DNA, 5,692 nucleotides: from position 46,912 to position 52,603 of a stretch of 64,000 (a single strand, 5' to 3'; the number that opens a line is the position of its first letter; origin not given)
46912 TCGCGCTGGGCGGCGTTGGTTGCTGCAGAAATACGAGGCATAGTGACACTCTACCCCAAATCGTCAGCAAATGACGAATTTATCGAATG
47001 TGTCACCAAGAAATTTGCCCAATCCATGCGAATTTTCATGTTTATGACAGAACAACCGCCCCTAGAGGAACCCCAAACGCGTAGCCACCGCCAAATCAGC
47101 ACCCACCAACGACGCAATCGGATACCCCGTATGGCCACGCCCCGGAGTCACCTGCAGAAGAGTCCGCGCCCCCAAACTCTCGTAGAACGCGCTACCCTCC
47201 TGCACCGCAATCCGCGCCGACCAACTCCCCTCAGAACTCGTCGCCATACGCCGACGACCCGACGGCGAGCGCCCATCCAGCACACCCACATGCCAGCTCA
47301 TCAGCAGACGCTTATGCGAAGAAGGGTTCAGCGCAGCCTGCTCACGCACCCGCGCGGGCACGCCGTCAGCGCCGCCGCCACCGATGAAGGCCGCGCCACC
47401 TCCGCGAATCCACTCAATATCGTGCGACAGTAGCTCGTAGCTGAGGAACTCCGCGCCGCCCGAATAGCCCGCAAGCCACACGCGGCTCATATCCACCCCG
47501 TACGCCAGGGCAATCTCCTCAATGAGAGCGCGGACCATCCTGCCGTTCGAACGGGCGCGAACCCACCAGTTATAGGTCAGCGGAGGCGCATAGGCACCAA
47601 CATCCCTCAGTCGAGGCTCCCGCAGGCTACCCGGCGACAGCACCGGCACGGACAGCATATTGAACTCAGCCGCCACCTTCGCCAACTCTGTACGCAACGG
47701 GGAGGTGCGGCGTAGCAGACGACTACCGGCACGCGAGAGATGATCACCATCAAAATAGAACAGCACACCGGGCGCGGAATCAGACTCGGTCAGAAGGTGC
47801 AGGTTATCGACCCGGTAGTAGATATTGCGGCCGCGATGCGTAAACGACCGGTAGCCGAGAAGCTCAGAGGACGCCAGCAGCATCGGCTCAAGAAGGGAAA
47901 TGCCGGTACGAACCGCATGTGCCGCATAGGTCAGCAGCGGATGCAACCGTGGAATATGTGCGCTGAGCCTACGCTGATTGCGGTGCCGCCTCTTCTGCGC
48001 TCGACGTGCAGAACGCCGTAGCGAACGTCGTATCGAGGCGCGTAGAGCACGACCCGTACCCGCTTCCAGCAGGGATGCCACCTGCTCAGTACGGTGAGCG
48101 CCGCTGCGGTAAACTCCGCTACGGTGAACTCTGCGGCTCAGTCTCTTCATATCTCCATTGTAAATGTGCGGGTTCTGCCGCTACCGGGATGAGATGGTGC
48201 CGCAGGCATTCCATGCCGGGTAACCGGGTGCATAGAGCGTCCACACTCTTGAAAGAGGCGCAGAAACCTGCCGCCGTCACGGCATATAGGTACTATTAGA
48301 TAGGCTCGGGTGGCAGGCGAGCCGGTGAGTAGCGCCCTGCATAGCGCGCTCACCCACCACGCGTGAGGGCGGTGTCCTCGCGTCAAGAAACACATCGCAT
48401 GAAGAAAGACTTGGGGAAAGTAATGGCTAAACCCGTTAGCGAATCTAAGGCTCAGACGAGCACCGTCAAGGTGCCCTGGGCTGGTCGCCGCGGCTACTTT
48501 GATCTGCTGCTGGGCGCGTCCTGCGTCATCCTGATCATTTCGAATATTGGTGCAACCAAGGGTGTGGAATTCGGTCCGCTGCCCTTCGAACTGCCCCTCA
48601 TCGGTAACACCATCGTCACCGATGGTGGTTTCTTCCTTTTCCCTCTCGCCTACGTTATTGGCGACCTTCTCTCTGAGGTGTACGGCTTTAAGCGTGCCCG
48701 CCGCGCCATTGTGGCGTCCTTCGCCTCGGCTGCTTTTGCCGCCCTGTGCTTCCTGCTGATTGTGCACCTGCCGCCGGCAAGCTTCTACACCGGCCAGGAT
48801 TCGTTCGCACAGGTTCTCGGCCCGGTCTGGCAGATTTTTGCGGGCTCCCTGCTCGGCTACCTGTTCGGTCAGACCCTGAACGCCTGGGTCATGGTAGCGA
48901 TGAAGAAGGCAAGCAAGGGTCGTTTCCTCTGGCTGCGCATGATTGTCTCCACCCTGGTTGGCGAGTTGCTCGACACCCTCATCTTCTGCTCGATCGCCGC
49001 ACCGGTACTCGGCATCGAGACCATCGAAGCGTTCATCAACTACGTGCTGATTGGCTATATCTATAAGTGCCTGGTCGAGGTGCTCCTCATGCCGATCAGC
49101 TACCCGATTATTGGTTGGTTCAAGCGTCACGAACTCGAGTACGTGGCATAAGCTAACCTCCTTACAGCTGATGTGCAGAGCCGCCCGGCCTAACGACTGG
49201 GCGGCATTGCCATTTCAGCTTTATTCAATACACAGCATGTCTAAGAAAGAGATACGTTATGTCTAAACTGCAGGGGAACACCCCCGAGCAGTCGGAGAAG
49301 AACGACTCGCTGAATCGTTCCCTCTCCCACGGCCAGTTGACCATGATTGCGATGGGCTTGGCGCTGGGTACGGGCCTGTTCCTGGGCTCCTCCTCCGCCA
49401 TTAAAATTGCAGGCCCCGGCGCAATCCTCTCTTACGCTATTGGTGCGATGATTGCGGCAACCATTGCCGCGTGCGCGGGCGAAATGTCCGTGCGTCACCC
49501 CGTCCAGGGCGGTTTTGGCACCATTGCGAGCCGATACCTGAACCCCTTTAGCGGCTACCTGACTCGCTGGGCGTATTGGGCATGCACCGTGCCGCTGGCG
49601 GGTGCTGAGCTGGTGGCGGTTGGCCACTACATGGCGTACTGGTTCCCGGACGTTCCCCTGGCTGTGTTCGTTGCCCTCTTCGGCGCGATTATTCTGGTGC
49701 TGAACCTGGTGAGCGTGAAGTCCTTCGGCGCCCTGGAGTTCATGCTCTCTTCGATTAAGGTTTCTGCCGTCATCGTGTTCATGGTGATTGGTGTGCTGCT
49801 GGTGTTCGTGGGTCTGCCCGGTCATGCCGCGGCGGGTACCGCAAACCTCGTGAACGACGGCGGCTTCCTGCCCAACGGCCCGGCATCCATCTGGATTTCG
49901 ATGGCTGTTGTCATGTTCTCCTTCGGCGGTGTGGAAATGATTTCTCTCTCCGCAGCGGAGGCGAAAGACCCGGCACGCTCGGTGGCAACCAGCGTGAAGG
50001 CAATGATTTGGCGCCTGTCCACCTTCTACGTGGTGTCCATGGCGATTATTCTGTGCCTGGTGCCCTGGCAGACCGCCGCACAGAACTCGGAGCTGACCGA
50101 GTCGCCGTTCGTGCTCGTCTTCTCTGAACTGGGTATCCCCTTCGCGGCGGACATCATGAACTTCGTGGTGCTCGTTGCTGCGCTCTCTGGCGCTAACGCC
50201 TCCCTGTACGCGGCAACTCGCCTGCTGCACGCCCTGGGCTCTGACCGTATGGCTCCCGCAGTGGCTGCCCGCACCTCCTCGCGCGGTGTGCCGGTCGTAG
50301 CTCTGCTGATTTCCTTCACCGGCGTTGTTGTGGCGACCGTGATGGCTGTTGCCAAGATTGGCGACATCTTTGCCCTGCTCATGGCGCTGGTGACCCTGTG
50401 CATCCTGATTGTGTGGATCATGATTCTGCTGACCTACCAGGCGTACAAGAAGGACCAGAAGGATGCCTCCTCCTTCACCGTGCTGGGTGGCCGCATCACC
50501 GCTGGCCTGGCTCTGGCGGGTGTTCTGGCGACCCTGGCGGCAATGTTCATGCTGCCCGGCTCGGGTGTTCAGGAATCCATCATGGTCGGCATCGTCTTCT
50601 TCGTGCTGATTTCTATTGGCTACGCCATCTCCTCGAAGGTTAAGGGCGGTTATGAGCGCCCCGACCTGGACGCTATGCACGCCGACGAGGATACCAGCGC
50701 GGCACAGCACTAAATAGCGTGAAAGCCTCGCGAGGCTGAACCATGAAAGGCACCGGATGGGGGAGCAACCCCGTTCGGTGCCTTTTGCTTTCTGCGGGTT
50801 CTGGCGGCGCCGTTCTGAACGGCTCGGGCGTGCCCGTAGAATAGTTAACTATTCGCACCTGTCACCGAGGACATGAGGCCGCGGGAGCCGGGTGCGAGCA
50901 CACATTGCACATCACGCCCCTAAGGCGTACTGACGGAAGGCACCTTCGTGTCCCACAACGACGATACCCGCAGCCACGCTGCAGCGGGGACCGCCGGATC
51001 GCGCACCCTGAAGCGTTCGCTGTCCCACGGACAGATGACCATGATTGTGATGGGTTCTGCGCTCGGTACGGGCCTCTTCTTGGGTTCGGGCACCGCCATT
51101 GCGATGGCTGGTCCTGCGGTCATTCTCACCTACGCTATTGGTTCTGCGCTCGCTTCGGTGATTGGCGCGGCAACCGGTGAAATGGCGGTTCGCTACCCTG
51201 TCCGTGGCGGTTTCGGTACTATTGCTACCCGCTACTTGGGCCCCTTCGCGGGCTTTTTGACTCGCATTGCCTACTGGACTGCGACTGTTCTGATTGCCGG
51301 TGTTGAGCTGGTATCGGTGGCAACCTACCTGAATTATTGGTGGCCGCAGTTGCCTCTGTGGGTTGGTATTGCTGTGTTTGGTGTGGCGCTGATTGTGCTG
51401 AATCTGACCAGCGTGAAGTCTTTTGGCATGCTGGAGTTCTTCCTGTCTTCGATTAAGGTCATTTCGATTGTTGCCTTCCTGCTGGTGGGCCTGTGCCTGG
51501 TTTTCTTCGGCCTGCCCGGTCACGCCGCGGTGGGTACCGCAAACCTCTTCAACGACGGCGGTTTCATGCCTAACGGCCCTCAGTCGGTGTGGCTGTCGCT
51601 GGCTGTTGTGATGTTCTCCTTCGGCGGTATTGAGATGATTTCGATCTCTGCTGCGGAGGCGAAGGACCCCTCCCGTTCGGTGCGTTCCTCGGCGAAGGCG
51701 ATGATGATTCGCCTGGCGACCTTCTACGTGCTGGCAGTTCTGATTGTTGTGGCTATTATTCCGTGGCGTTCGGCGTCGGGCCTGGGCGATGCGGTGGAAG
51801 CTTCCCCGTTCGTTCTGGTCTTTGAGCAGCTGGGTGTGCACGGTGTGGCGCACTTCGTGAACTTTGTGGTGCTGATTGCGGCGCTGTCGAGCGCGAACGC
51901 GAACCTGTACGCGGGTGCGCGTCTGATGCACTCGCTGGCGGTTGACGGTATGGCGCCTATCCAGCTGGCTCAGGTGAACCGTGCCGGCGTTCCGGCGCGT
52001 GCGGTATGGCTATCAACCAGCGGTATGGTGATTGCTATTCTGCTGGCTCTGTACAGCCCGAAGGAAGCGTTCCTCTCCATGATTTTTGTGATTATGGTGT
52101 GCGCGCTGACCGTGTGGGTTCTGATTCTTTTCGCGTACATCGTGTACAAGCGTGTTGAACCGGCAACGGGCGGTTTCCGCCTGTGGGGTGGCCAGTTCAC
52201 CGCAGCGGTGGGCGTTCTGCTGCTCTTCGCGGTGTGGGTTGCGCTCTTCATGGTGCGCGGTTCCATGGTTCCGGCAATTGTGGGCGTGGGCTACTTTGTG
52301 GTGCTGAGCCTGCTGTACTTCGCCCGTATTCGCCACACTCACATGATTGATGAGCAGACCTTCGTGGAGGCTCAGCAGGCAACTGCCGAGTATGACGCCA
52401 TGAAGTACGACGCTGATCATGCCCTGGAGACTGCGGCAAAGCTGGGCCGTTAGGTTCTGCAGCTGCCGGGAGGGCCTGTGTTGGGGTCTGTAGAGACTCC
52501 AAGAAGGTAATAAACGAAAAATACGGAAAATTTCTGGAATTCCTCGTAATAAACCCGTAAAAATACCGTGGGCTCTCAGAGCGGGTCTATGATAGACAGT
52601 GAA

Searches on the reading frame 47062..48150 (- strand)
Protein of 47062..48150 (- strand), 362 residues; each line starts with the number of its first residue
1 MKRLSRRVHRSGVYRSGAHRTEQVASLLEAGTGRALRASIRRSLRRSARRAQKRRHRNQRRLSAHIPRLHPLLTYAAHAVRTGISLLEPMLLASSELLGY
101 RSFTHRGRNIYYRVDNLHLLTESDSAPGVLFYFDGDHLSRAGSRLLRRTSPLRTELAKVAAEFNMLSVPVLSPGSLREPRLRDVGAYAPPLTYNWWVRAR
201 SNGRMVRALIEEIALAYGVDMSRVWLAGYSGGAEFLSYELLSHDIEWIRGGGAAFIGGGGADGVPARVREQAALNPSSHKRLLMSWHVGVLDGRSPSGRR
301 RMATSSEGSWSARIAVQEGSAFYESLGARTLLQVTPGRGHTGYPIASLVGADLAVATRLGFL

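Call 42: search_protein_families(library=pfam, proteins=[window:47062-48150:-])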
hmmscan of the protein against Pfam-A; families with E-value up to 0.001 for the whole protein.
window:47062-48150:- (362 aa): 1 family
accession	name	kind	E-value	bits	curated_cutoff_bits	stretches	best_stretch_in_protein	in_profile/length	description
PF19040.6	SGNH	-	0.00047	20.4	27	1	126-148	223-244/248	SGNH domain (fused to AT3 domains)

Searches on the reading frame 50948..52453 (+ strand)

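Call 54: search_protein_families(library=pfam, proteins=[window:50948-52453:+])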
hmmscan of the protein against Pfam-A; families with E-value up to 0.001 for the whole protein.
window:50948-52453:+ (501 aa): 2 families
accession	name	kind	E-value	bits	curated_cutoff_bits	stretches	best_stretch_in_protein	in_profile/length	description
PF00324.27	AA_permease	-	2.8e-89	300.4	24.6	1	30-451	2-441/470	Amino acid permease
PF13520.12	AA_permease_2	-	6.8e-39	134.4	27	1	29-436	5-407/427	Amino acid permease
